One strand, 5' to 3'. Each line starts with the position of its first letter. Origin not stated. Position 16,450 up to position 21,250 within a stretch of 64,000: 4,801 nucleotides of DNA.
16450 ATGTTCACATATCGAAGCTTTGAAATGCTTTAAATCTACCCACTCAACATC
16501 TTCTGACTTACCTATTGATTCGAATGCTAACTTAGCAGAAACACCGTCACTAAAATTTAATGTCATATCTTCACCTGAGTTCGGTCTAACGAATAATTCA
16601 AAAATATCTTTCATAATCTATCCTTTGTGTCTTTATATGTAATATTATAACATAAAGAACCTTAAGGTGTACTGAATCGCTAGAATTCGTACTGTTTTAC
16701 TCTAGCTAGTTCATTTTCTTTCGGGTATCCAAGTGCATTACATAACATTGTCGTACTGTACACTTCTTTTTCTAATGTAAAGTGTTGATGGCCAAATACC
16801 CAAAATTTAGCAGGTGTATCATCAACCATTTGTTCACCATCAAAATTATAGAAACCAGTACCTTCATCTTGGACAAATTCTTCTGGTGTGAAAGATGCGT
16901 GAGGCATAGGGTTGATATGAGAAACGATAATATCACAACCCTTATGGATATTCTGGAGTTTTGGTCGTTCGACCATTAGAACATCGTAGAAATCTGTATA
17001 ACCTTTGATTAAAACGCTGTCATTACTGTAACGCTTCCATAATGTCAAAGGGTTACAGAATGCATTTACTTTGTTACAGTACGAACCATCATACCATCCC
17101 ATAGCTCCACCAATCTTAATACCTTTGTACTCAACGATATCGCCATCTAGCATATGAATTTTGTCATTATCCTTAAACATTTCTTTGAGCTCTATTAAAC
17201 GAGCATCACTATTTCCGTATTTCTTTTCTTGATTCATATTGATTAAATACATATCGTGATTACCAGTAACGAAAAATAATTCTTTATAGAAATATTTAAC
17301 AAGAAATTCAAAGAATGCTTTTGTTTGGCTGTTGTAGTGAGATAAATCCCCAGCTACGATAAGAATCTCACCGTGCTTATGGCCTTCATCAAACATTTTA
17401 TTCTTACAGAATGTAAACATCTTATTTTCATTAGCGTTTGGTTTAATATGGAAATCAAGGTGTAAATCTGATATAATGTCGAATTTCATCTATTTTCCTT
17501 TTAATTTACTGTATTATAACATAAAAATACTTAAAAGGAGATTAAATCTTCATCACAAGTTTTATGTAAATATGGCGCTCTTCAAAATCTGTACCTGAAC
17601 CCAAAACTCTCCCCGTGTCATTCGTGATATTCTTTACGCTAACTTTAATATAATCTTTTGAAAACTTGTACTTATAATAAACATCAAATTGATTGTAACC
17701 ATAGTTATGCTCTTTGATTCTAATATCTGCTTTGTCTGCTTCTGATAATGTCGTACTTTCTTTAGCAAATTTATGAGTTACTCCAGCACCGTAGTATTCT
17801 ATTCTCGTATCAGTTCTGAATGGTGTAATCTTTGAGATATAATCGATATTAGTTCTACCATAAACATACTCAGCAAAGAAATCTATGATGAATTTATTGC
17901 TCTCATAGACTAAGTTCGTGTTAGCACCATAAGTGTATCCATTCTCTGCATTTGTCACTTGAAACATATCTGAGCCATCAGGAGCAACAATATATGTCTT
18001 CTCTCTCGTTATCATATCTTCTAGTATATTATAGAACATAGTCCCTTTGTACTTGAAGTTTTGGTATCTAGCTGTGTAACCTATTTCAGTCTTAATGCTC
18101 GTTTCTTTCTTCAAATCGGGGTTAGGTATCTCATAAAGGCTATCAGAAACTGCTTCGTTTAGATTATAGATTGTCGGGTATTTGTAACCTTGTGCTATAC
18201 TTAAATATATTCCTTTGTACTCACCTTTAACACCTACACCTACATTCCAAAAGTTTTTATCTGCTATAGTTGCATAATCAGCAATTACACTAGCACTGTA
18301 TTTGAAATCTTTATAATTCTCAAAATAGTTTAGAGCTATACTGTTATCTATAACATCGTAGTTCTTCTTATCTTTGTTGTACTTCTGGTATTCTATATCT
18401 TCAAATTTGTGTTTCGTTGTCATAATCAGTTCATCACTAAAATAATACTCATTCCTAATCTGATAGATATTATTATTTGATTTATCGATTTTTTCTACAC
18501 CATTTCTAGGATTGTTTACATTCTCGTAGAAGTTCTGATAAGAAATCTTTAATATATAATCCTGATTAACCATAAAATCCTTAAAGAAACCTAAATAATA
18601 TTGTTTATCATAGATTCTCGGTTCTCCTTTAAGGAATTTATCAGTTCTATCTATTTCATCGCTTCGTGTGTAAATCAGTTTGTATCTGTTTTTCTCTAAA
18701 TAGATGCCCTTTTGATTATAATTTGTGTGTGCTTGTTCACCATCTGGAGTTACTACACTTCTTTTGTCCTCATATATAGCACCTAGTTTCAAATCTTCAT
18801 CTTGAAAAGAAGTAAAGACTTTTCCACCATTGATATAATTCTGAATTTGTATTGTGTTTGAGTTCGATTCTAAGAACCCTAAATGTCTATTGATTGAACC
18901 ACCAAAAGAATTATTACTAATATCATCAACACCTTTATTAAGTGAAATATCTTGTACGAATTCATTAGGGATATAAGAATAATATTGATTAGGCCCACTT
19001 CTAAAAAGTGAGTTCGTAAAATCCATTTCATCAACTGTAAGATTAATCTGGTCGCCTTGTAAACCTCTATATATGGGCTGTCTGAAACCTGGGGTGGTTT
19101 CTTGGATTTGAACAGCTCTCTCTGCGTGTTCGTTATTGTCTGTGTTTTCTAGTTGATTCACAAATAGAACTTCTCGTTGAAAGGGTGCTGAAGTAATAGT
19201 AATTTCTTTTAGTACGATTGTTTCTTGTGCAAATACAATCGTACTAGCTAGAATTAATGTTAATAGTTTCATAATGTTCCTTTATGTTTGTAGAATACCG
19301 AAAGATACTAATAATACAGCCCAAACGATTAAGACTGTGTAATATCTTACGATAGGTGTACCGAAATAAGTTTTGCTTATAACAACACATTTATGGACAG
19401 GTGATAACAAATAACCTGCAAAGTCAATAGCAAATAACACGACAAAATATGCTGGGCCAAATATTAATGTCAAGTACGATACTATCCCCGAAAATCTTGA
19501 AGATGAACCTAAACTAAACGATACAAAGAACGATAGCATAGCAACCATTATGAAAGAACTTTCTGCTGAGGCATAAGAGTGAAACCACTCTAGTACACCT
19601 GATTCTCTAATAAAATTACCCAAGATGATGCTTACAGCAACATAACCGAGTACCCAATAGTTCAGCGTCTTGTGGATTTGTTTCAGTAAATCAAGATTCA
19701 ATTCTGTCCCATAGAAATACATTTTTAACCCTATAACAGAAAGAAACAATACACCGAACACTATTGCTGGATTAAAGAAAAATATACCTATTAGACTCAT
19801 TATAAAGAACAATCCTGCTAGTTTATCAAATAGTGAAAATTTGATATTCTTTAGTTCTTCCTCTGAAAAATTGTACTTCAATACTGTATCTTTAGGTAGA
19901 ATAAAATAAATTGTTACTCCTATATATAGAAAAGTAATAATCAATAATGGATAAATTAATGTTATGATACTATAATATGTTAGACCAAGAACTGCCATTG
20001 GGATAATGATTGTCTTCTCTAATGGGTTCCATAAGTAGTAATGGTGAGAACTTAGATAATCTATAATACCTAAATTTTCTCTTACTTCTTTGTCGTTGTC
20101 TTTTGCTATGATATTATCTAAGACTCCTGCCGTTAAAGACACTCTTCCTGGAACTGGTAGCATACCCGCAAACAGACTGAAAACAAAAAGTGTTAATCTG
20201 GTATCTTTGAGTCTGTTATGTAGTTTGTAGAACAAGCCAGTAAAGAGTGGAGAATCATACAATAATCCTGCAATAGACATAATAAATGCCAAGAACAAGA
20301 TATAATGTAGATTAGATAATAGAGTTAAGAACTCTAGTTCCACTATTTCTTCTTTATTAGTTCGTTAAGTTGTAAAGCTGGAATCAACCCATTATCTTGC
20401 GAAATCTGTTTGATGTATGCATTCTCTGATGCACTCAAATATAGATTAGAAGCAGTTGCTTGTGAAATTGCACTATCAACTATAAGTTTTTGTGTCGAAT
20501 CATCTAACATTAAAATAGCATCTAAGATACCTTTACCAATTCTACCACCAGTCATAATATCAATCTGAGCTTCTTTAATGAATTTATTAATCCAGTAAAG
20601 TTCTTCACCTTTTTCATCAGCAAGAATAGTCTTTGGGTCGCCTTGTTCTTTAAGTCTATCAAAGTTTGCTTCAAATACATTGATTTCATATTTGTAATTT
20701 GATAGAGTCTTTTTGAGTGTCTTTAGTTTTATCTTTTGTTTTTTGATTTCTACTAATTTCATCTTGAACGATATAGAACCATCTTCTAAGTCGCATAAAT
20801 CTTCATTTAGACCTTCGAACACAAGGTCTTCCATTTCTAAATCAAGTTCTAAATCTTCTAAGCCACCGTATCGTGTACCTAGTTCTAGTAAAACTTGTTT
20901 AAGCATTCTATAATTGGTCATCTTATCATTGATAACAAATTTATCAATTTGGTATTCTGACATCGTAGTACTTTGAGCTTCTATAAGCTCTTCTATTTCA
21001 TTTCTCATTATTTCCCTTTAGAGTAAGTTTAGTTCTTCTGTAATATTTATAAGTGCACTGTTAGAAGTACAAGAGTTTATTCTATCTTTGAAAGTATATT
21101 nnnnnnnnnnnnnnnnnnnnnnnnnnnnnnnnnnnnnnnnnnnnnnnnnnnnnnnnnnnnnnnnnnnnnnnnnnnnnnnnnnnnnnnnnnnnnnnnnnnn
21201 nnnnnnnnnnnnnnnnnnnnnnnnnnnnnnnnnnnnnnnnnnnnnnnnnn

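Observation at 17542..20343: Phage-encoded TonB-dependent-receptor-like outer-membrane protein with an upstream polytopic membrane protein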

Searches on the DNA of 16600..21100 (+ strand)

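Call 6: search_dna_similar(query=window:16600-21100:+, collection=phages, mode=distant, max_rows=25)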
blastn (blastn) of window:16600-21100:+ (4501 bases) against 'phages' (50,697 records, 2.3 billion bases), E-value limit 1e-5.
No match.

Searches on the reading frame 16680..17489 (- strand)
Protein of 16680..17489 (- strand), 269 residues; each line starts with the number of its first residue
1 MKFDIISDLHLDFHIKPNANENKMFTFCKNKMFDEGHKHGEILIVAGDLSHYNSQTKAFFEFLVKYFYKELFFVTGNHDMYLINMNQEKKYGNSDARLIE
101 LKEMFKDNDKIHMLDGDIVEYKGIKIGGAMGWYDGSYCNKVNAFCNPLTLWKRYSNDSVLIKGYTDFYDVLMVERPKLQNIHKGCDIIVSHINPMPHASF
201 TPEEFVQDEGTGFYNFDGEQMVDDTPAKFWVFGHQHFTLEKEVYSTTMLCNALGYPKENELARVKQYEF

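Call 3: search_protein_families(library=pfam, proteins=[window:16680-17489:-], max_evalue=1)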
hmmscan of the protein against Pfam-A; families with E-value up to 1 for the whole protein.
window:16680-17489:- (269 aa): 2 families
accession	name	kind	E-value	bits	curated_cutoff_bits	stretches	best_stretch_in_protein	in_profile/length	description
PF00149.33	Metallophos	-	8.1e-10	39.9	21.5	1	1-236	1-189/191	Calcineurin-like phosphoesterase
PF12850.12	Metallophos_2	-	2.2e-05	24.9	27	1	1-117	1-90/154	Calcineurin-like phosphoesterase superfamily domain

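Call 4: search_protein_families(library=ncbifam, proteins=[window:16680-17489:-], max_evalue=1)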
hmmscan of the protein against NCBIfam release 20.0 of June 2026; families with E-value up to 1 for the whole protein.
window:16680-17489:- (269 aa): 5 families
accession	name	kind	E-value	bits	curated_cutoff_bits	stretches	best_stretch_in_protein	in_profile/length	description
TIGR03729.1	acc_ester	subfamily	4.1e-15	55.8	148.25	1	3-255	2-239/239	putative phosphoesterase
TIGR00024.1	SbcD_rel_arch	hypoth_equivalog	9.2e-06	25.5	115.2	1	5-86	19-106/224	putative phosphoesterase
NF001204.0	PRK00166.1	equivalog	0.0051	16.2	176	1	40-114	29-99/276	symmetrical bis(5'-nucleosyl)-tetraphosphatase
NF008359.0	PRK11148.1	equivalog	0.089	12.3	225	1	38-83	54-100/275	3',5'-cyclic-AMP phosphodiesterase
TIGR04123.1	P_estr_lig_assc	hypoth_equivalog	0.11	11.8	150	1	41-80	66-110/207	ligase-associated DNA damage response endonuclease PdeM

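Call 5: search_protein_families(library=phrogs, proteins=[window:16680-17489:-], max_evalue=0.01)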
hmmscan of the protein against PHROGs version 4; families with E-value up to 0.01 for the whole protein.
window:16680-17489:- (269 aa): 2 families
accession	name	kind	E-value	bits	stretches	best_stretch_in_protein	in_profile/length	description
phrog_1649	-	other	4.4e-34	118.5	1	1-261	36-277/308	metallo-phosphoesterase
phrog_20114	-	other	0.0048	18.2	1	30-90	24-81/131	phosphoesterase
